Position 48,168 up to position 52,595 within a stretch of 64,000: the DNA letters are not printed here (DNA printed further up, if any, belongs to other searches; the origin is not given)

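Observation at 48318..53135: Uncharacterised two-gene module: giant receptor-like membrane protein plus pseudo-hydrolase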

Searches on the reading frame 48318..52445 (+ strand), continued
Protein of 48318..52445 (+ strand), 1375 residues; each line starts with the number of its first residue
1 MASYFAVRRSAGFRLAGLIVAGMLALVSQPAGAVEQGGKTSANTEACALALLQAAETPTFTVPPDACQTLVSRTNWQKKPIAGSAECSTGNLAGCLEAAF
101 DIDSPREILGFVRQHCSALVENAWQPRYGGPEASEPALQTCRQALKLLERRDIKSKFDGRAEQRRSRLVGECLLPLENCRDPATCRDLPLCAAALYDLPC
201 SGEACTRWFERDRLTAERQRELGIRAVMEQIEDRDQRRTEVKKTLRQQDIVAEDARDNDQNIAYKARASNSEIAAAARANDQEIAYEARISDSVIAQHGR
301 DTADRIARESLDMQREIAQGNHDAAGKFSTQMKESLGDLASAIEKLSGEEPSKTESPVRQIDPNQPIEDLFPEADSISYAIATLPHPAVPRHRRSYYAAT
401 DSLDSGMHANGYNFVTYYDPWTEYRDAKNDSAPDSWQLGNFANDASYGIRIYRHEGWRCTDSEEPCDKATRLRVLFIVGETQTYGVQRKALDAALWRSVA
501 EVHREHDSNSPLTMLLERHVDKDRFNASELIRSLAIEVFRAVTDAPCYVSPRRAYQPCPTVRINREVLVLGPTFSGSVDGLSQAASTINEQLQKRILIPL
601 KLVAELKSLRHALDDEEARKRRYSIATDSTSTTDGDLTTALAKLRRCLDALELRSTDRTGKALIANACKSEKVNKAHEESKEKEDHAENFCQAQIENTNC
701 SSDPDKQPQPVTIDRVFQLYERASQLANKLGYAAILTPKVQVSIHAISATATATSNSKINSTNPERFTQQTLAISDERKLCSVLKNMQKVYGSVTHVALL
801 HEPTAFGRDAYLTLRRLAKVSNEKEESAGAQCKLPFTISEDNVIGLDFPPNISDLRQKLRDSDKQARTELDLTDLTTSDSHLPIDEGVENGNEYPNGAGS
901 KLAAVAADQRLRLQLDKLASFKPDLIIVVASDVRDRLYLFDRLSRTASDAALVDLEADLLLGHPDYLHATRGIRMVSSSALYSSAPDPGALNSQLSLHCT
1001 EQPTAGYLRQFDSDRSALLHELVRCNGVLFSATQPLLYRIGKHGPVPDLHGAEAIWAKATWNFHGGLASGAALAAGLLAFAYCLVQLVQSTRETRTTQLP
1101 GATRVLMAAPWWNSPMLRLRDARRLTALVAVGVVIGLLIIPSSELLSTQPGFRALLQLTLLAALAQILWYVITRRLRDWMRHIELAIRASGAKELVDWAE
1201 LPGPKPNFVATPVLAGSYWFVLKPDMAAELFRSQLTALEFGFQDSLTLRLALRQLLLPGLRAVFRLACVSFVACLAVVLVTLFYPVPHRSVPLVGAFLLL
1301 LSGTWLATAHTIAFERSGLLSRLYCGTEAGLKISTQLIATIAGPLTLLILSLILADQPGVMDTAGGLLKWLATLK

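Call 74: search_protein_families(library=pfam, proteins=[L022:976-4371:+, L022:4412-5767:+, L022:9506-10435:+, L036:9471-9908:+, L012:7440-7937:+, L032:874-4263:+, L002:5994-6569:-], max_evalue=0.01)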
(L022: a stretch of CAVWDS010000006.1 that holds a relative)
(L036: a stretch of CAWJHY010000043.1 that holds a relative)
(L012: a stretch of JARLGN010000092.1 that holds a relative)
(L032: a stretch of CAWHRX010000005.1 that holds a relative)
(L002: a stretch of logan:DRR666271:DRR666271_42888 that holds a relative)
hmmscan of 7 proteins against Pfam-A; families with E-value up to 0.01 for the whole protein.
L022:976-4371:+ (1131 aa): 3 families
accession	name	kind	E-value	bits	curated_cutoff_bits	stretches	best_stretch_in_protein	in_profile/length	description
PF00732.25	GMC_oxred_N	-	4.4e-17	63.1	23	1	13-279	1-201/218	GMC oxidoreductase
PF05199.19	GMC_oxred_C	-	1.3e-10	42.4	24.6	1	470-540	74-139/139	GMC oxidoreductase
PF01266.30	DAO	-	6.8e-06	26.3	27.9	0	214-290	158-226/353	FAD dependent oxidoreductase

L022:4412-5767:+ (451 aa): 2 families
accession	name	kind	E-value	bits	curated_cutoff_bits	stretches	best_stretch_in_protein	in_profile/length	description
PF01565.28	FAD_binding_4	-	1.4e-21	77.1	26.4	1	17-152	1-138/139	FAD binding domain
PF04030.19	ALO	-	0.00046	20.4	23.1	1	176-446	1-256/258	D-arabinono-1,4-lactone oxidase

L022:9506-10435:+ (309 aa): 0 families

L036:9471-9908:+ (145 aa): 3 families
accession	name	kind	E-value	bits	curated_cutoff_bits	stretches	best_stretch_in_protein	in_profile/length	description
PF14015.11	DUF4231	-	6.6e-22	78.3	24.7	1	13-108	1-100/103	Protein of unknown function (DUF4231)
PF18181.6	SLATT_1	-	2.6e-11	44.1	26.3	1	9-130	4-122/122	SMODS and SLOG-associating 2TM effector domain 1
PF18184.6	SLATT_3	-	0.004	17.8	26.3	1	30-134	23-131/155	SMODS and SLOG-associating 2TM effector domain 3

L012:7440-7937:+ (165 aa): 3 families
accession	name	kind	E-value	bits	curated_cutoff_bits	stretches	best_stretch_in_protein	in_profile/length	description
PF13669.12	Glyoxalase_4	-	1e-13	51.9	27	1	12-120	1-97/109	Glyoxalase/Bleomycin resistance protein/Dioxygenase superfamily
PF00903.31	Glyoxalase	-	0.0016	19.3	20.6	1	12-117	3-96/121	Glyoxalase/Bleomycin resistance protein/Dioxygenase superfamily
PF13468.12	Glyoxalase_3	-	0.0061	17.1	25.1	0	12-118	2-102/176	Glyoxalase-like domain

L032:874-4263:+ (1129 aa): 3 families
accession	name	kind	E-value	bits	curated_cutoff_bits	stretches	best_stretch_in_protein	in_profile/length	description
PF00732.25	GMC_oxred_N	-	6.3e-17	62.5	23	1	13-279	1-201/218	GMC oxidoreductase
PF05199.19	GMC_oxred_C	-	3.5e-11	44.2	24.6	1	468-539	72-138/139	GMC oxidoreductase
PF01266.30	DAO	-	0.00014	22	27.9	0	215-290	159-226/353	FAD dependent oxidoreductase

L002:5994-6569:- (191 aa): 0 families

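Call 81: search_protein_families(library=pfam, proteins=[L002:5263-5994:+], max_evalue=1)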
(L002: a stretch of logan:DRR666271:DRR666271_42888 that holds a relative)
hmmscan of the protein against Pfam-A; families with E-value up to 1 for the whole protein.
L002:5263-5994:+ (244 aa): 1 family
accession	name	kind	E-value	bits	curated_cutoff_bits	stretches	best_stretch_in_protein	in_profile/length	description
PF12048.14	DUF3530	-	0.1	12.3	29.8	1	56-131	170-233/310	Protein of unknown function (DUF3530)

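Call 86: search_protein_families(library=ncbifam, proteins=[L022:9506-10435:+], max_evalue=0.1)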
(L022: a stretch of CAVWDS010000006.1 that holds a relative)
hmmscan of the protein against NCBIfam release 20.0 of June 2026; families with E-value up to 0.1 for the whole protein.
L022:9506-10435:+ (309 aa): 1 family
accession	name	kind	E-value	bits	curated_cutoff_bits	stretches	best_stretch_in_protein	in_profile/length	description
NF041604.1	CSP_NTE_dom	subfamily_domain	0.08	13.3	45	1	249-292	1-43/112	cold shock domain-containing protein membrane protein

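Call 92: find_related_loci(query=A1, collection=viral_contigs, flank=5000)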
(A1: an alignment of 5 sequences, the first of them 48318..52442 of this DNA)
Query A1 (1375 aa) in viral_contigs; peptide patterns used: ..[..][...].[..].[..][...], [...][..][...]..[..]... (x = any residue, [..] = any of these).
56 stretches matched a pattern, but none encodes a relative of the query by tblastn (E <= 1e-3).

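Call 94: search_protein_families(library=phrogs, proteins=[window:48318-52445:+], max_evalue=0.1)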
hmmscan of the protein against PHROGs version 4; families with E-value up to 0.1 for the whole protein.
window:48318-52445:+ (1375 aa): 0 families
